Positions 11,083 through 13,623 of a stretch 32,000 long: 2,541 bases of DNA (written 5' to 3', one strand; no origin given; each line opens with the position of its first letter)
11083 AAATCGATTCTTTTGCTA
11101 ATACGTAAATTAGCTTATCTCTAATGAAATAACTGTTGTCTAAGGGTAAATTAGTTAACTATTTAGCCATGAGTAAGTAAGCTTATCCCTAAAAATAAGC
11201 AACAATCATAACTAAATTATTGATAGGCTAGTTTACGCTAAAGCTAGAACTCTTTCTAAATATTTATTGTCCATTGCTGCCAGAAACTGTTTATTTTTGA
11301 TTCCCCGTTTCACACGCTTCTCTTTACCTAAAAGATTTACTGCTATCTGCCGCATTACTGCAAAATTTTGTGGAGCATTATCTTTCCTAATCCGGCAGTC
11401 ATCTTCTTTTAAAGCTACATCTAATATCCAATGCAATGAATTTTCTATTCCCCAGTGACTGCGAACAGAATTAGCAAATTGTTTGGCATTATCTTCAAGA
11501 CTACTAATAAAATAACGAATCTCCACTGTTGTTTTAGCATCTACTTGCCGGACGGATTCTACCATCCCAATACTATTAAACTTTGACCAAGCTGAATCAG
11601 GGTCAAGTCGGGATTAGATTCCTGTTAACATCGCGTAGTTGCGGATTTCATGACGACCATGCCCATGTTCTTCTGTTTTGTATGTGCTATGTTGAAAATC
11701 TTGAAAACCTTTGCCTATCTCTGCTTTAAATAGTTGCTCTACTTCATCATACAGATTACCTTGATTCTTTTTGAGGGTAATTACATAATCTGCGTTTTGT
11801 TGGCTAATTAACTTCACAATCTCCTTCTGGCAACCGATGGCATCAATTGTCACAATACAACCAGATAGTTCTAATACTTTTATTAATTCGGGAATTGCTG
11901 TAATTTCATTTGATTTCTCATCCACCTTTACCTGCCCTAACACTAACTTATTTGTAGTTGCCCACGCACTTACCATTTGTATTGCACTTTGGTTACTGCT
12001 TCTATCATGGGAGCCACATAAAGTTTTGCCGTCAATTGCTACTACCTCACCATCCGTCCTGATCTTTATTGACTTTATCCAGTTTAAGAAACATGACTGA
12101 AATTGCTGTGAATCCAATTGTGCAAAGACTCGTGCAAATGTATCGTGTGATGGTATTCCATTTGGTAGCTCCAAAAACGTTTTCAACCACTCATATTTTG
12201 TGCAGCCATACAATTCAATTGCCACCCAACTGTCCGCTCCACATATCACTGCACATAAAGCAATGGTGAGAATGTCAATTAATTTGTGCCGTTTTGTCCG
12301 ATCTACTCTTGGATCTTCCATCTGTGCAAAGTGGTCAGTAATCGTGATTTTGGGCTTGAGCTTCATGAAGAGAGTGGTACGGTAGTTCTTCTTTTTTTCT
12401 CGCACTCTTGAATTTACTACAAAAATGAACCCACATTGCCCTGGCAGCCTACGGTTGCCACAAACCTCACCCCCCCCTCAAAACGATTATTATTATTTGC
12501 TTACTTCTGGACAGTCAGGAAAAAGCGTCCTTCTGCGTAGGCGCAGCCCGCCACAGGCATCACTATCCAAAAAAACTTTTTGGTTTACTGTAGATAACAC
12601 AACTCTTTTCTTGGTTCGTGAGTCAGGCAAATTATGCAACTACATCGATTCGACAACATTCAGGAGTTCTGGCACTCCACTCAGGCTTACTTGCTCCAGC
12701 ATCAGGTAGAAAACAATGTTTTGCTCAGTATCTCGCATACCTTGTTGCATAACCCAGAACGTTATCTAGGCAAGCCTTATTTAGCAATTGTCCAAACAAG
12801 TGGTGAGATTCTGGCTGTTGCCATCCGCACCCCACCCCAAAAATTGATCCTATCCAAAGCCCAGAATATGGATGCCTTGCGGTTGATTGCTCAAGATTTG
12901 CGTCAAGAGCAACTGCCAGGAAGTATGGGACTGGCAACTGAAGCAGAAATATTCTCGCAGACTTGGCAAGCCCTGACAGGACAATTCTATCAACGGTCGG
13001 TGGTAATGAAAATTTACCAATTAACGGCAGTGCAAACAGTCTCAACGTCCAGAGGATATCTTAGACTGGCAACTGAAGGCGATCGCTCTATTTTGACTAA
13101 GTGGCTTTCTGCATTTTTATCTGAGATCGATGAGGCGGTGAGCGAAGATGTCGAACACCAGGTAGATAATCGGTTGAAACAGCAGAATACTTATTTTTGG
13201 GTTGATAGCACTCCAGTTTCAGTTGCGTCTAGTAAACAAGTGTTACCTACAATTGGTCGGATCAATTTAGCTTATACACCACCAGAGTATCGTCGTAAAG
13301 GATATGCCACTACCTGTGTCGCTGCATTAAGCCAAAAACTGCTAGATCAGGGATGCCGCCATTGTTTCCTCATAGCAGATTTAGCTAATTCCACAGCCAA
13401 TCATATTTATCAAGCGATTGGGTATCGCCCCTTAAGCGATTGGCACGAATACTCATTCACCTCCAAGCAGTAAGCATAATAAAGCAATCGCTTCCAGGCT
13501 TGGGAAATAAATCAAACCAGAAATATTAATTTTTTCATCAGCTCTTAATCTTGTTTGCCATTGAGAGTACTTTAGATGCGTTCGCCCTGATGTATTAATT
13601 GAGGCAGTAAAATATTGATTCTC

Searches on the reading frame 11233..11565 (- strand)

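Call 7: search_protein_families(library=pfam, proteins=[window:11233-11565:-], max_evalue=0.01)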
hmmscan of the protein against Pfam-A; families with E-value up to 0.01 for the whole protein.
window:11233-11565:- (110 aa): 1 family
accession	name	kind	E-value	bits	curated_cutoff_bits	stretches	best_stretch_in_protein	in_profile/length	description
PF01609.27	DDE_Tnp_1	-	8.9e-09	35.8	23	1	14-78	139-200/200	Transposase DDE domain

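Call 8: search_protein_families(library=ncbifam, proteins=[window:11233-11565:-], max_evalue=0.01)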
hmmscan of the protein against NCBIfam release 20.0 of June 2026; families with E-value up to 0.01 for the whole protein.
window:11233-11565:- (110 aa): 1 family
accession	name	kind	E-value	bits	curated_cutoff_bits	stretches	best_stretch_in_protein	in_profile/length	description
NF033564.0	transpos_ISAs1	equivalog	2.3e-32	112.5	70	1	1-79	236-314/314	ISAs1 family transposase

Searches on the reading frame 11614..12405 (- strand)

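Call 7: search_protein_families(library=pfam, proteins=[window:11614-12405:-], max_evalue=0.01)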
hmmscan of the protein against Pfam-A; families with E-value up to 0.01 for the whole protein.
window:11614-12405:- (263 aa): 3 families
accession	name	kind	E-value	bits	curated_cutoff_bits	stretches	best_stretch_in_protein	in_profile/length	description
PF13808.11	DDE_Tnp_1_assoc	-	1e-38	131.7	32.3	1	24-110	2-88/88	DDE_Tnp_1-associated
PF01609.27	DDE_Tnp_1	-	1.5e-10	41.7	23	1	118-254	3-129/200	Transposase DDE domain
PF13701.12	DDE_Tnp_1_4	-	2.4e-05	23.2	34.7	0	184-227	219-261/435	Transposase DDE domain group 1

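Call 8: search_protein_families(library=ncbifam, proteins=[window:11614-12405:-], max_evalue=0.01)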
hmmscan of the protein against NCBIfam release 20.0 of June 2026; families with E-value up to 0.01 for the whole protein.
window:11614-12405:- (263 aa): 4 families
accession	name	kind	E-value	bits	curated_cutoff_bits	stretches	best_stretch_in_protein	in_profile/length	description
NF033564.0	transpos_ISAs1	equivalog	8.8e-90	301.1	70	1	45-260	1-216/314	ISAs1 family transposase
NF033539.1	transpos_IS1380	equivalog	7.2e-08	31.4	180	2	183-227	209-251/419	IS1380 family transposase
NF033592.1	transpos_IS4_1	equivalog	0.0046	16.1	115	1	85-216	64-211/332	IS4 family transposase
TIGR03255.1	PhnV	equivalog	0.0064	16.2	358.7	1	25-86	56-119/270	2-aminoethylphosphonate ABC transport system, membrane component PhnV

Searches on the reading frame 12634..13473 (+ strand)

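Call 21: search_protein_families(library=pfam, proteins=[window:12634-13473:+], max_evalue=0.01)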
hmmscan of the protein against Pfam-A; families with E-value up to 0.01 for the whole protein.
window:12634-13473:+ (279 aa): 6 families
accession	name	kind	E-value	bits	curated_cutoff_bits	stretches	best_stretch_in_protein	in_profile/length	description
PF08445.16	FR47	-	1.5e-09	38.2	22.1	1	205-267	19-80/86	FR47-like protein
PF00583.31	Acetyltransf_1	-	8.5e-09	36.1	20.7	1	177-264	24-116/116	Acetyltransferase (GNAT) family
PF12746.13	GNAT_acetyltran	-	1.1e-05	25.7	26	1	193-270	167-240/243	GNAT acetyltransferase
PF13508.13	Acetyltransf_7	-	1.5e-05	25.7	27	1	208-265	30-83/84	Acetyltransferase (GNAT) domain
PF13673.13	Acetyltransf_10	-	2.1e-05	24.9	23.6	1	175-268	20-111/128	Acetyltransferase (GNAT) domain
PF08444.16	Gly_acyl_tr_C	-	0.002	18.8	27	1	200-274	12-86/89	Aralkyl acyl-CoA:amino acid N-acyltransferase, C-terminal region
